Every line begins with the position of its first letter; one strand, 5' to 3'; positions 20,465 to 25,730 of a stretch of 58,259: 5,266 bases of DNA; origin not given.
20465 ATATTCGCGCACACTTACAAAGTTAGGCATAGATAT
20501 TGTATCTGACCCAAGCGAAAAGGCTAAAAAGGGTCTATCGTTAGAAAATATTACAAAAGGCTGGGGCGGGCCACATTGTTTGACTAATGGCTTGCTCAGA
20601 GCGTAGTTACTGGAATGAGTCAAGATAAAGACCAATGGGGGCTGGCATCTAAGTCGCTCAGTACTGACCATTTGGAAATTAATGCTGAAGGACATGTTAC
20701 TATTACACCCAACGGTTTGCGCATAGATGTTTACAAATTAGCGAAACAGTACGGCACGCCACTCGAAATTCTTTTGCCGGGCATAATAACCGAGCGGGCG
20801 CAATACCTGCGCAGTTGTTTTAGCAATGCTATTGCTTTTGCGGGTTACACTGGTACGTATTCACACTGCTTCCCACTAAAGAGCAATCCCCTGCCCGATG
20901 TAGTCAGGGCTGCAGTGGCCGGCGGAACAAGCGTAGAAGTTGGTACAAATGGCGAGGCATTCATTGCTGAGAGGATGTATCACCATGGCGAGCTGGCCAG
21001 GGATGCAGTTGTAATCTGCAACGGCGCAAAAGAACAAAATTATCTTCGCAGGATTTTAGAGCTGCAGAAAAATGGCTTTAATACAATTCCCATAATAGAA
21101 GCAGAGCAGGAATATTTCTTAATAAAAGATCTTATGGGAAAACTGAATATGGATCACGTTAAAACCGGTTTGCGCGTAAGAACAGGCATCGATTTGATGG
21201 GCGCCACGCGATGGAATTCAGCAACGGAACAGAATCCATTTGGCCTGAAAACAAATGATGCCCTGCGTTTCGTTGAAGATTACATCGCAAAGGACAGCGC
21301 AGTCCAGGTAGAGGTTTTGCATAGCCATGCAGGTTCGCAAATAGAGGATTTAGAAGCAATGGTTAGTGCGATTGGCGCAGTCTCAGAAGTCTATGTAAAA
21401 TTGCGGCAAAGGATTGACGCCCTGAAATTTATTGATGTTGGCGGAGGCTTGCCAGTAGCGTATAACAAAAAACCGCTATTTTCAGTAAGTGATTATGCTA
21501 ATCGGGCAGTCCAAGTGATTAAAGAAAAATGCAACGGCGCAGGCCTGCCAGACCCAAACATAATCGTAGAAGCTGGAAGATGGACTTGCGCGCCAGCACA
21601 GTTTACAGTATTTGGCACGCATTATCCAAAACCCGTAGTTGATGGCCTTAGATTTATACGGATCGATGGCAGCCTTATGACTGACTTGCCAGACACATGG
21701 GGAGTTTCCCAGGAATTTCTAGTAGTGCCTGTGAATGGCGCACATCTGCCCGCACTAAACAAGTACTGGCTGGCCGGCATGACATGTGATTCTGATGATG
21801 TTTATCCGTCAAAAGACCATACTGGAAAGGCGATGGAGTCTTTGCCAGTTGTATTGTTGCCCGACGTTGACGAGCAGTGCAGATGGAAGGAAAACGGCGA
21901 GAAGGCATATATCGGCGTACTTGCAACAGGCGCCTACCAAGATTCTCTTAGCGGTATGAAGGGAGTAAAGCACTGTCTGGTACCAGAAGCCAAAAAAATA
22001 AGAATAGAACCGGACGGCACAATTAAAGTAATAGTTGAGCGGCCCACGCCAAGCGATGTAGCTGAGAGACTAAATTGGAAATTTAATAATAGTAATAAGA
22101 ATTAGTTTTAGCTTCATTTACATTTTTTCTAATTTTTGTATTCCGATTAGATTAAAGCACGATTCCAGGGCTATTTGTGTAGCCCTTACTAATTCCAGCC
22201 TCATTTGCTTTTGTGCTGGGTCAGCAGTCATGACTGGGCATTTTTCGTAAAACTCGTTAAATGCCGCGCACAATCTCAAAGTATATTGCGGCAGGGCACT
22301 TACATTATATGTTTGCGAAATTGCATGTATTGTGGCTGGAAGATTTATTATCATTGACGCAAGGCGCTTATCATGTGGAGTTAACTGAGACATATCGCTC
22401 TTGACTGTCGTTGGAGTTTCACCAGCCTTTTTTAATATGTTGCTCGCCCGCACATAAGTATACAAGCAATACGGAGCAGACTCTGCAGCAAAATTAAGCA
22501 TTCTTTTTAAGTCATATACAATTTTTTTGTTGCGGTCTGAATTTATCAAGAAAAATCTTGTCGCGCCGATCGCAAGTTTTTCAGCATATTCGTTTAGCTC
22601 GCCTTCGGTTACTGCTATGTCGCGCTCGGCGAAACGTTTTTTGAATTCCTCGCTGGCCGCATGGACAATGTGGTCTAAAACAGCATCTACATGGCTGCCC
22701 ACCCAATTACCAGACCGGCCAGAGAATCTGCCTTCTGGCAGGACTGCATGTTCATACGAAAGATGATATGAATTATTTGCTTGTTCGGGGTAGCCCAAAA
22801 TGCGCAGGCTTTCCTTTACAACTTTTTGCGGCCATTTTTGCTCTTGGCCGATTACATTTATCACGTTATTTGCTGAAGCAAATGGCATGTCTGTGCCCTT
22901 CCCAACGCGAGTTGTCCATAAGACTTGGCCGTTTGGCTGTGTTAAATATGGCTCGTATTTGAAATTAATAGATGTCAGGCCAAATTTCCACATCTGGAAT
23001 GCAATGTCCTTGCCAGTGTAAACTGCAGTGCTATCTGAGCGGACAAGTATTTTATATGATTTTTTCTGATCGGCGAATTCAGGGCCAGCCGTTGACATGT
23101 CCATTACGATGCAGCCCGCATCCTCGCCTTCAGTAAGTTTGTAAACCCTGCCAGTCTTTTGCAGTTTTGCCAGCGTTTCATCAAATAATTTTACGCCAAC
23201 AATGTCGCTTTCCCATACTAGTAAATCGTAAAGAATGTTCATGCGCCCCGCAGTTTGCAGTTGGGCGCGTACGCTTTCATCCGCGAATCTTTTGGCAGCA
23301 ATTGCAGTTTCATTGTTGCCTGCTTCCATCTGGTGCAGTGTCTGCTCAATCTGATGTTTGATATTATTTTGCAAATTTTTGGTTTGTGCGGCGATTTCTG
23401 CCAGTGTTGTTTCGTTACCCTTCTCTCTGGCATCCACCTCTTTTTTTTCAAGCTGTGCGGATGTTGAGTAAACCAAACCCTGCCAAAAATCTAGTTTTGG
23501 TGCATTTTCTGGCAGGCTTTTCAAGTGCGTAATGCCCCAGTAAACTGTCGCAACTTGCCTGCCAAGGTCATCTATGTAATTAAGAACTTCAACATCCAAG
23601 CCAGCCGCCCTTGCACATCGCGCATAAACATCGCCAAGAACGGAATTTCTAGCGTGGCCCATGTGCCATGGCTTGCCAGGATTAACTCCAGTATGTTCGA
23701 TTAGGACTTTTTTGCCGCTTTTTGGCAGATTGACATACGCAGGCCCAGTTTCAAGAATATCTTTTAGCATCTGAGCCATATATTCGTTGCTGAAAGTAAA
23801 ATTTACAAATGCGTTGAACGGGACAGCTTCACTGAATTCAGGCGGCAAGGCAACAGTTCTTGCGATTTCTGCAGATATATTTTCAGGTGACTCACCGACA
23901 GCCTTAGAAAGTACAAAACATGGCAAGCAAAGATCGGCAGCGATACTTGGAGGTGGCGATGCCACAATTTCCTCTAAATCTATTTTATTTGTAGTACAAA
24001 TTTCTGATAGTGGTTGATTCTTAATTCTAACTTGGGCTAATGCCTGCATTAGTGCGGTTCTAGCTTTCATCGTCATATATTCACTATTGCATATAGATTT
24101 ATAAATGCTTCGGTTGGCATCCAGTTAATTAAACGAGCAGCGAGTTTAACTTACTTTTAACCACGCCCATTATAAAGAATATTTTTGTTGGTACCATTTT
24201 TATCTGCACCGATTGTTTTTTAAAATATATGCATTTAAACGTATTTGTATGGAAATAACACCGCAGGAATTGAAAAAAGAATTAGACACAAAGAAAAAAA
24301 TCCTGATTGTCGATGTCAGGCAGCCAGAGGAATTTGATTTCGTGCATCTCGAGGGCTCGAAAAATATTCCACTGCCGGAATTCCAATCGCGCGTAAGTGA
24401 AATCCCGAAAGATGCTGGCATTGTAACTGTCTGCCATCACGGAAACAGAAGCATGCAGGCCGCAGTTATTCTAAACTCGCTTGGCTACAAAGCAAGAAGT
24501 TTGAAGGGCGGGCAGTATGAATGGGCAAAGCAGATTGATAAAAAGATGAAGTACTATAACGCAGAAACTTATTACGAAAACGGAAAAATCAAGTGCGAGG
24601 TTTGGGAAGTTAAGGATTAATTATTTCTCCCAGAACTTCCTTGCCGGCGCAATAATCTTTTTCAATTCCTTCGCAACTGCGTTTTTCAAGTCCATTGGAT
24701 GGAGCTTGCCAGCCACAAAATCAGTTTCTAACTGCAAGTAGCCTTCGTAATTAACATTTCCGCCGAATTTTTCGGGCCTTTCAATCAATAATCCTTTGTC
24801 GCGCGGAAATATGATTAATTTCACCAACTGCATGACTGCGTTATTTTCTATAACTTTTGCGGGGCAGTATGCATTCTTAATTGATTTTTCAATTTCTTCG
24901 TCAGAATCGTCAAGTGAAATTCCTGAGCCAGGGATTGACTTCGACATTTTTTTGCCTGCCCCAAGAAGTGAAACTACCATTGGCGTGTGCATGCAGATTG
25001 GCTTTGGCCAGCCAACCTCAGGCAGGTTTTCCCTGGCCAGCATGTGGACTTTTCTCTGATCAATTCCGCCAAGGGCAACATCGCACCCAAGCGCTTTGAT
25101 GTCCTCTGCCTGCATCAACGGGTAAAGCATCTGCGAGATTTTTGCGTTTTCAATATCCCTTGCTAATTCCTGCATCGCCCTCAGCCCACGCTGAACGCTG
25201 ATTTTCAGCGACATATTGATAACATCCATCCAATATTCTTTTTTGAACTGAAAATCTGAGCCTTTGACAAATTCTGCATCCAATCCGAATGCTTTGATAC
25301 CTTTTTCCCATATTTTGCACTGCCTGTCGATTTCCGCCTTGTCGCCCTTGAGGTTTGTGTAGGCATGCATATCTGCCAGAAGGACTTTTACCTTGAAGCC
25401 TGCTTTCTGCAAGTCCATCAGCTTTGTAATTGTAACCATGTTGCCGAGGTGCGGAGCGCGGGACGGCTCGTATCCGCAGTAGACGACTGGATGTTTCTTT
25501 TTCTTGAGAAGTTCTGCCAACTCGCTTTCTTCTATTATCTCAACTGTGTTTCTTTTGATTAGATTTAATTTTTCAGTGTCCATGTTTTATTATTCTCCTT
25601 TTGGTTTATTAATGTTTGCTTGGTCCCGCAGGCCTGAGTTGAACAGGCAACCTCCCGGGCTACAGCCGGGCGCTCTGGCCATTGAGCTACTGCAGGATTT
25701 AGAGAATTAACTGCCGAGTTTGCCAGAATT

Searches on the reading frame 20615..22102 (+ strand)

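Call 8: search_protein_families(library=pfam, proteins=[window:20615-22102:+], max_evalue=0.001)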
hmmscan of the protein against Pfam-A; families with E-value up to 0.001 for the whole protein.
window:20615-22102:+ (496 aa): 1 family
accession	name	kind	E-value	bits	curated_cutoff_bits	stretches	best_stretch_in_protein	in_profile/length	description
PF02784.22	Orn_Arg_deC_N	-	3.9e-29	102.2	23.4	1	79-324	15-245/247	Pyridoxal-dependent decarboxylase, pyridoxal binding domain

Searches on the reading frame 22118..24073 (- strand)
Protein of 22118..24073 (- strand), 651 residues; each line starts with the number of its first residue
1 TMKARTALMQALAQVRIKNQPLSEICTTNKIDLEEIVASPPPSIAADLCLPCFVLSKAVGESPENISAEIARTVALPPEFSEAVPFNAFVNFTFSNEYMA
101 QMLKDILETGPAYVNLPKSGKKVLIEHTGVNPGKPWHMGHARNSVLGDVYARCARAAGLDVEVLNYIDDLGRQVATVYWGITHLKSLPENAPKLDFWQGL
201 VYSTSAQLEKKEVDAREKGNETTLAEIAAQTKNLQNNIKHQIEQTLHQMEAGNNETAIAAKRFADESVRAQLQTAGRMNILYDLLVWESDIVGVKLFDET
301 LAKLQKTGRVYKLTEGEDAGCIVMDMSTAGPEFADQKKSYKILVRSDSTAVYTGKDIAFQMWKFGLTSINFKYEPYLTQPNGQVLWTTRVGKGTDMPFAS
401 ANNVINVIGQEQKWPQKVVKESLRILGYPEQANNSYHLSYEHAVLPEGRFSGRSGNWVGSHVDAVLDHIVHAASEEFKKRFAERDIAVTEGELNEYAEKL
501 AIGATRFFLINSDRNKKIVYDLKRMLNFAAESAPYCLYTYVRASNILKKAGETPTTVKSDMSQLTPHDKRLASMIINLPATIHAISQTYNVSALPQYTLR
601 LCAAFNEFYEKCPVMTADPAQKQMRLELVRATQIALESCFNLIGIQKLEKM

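Call 8: search_protein_families(library=pfam, proteins=[window:22118-24073:-], max_evalue=0.001)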
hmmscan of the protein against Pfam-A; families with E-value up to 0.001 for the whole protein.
window:22118-24073:- (651 aa): 3 families
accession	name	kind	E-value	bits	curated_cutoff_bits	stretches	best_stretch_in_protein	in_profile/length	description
PF05746.21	DALR_1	-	5.3e-26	91.4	22.3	1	537-651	2-117/117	DALR anticodon binding domain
PF00750.26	tRNA-synt_1d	-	9.4e-16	58.1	23.3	1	110-359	9-221/349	tRNA synthetases class I (R), catalytic domain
PF03485.21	Arg_tRNA_synt_N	-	6e-06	27.2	21.5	1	20-94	15-85/85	Arginyl tRNA synthetase N terminal domain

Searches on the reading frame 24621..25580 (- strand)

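Call 108: search_protein_families(library=pfam, proteins=[window:24621-25580:-], max_evalue=0.0001)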
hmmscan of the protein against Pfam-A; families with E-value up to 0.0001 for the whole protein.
window:24621-25580:- (319 aa): 1 family
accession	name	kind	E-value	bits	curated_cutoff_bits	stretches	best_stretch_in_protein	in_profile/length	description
PF00579.31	tRNA-synt_1b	-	1.1e-45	156.7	21.1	1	27-309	2-290/292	tRNA synthetases class I (W and Y)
